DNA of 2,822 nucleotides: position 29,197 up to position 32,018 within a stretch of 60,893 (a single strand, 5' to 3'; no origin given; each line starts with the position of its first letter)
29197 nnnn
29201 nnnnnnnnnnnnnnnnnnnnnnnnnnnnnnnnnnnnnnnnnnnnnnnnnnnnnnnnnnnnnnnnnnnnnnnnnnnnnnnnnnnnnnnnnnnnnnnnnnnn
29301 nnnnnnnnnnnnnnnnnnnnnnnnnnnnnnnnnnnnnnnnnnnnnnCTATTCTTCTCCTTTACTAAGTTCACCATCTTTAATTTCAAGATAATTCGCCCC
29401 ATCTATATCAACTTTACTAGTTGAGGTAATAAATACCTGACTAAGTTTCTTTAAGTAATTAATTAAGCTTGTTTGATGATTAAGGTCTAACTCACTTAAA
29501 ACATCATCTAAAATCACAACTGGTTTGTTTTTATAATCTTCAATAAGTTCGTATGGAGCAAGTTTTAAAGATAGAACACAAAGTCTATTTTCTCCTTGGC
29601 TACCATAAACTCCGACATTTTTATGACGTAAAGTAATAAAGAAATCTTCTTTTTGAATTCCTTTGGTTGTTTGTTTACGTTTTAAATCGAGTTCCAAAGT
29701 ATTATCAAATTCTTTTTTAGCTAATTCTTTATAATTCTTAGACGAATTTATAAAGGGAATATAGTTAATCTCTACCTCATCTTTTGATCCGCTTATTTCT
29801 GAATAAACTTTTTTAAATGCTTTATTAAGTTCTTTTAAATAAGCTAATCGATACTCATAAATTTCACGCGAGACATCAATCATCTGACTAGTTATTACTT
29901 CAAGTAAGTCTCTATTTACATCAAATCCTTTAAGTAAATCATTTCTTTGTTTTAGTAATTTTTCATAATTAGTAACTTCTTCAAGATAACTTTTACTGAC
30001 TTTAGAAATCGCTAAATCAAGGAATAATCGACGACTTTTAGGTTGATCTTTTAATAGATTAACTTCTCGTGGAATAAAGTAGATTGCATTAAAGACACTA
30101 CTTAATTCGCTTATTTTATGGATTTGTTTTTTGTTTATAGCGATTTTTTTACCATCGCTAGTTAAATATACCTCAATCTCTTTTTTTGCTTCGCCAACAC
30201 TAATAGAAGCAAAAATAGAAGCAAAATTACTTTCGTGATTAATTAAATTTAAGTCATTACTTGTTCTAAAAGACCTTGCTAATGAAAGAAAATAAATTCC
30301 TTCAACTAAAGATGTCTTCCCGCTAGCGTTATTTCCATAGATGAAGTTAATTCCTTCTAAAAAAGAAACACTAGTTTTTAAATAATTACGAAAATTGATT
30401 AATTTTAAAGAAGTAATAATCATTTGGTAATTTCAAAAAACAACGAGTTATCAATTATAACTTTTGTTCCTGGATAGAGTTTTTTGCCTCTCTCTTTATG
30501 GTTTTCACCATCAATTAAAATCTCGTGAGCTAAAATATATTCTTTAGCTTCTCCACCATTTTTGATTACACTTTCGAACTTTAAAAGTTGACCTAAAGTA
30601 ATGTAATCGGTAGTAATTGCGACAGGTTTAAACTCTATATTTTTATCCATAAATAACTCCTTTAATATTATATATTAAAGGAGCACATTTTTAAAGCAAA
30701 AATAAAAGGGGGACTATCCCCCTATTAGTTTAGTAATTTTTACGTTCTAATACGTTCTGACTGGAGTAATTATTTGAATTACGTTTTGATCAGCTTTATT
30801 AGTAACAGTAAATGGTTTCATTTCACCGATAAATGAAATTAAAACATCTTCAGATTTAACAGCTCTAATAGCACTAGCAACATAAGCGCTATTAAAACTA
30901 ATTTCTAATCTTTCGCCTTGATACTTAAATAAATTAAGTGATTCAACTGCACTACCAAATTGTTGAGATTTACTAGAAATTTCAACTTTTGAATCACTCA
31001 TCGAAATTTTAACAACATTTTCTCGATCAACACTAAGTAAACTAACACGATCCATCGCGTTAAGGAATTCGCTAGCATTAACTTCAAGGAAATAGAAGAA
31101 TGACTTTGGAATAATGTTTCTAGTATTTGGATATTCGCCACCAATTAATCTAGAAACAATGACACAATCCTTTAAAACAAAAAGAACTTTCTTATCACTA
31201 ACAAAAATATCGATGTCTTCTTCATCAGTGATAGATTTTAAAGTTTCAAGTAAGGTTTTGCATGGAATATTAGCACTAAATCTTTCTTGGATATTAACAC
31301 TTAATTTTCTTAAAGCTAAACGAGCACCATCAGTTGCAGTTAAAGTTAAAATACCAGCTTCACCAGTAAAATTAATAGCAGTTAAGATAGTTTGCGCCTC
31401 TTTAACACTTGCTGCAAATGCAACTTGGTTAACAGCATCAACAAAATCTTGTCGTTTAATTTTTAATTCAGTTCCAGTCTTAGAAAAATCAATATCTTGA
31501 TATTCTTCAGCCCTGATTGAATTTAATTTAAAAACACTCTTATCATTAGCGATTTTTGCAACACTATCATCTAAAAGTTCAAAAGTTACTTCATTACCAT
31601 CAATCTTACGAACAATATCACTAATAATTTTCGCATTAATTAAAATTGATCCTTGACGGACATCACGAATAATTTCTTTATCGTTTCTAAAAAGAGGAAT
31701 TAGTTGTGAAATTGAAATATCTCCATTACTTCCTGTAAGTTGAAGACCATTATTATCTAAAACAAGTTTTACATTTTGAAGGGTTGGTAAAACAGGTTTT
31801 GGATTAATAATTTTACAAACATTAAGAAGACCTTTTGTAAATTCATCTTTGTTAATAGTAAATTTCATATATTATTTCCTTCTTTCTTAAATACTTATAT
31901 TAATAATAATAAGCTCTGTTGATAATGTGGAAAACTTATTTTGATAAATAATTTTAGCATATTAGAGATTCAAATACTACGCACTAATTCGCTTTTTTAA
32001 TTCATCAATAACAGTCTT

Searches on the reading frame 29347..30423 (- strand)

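Call 23: search_protein_families(library=pfam, proteins=[window:29347-30423:-], max_evalue=0.00001)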
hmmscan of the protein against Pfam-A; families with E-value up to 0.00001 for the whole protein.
window:29347-30423:- (358 aa): 3 families
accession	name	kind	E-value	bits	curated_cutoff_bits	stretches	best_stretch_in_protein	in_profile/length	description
PF02463.25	SMC_N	-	1.7e-25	90.2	40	1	3-341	2-203/220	RecF/RecN/SMC N terminal domain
PF13476.12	AAA_23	-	2.3e-09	38.7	27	1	5-226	1-177/201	AAA domain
PF13175.12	AAA_15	-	2.1e-07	31.4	32.1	1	1-330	1-359/374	AAA ATPase domain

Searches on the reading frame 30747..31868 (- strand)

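Call 23: search_protein_families(library=pfam, proteins=[window:30747-31868:-], max_evalue=0.00001)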
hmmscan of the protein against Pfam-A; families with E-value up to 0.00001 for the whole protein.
window:30747-31868:- (373 aa): 3 families
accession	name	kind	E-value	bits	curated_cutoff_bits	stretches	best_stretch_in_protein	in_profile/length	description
PF00712.24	DNA_pol3_beta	-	2.7e-33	115.1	24.4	2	1-126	1-119/120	DNA polymerase III beta subunit, N-terminal domain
PF02768.20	DNA_pol3_beta_3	-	1.1e-28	99.9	27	1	250-371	1-121/121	DNA polymerase III beta subunit, C-terminal domain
PF02767.21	DNA_pol3_beta_2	-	2.2e-24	86.4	27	1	137-248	2-116/116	DNA polymerase III beta subunit, central domain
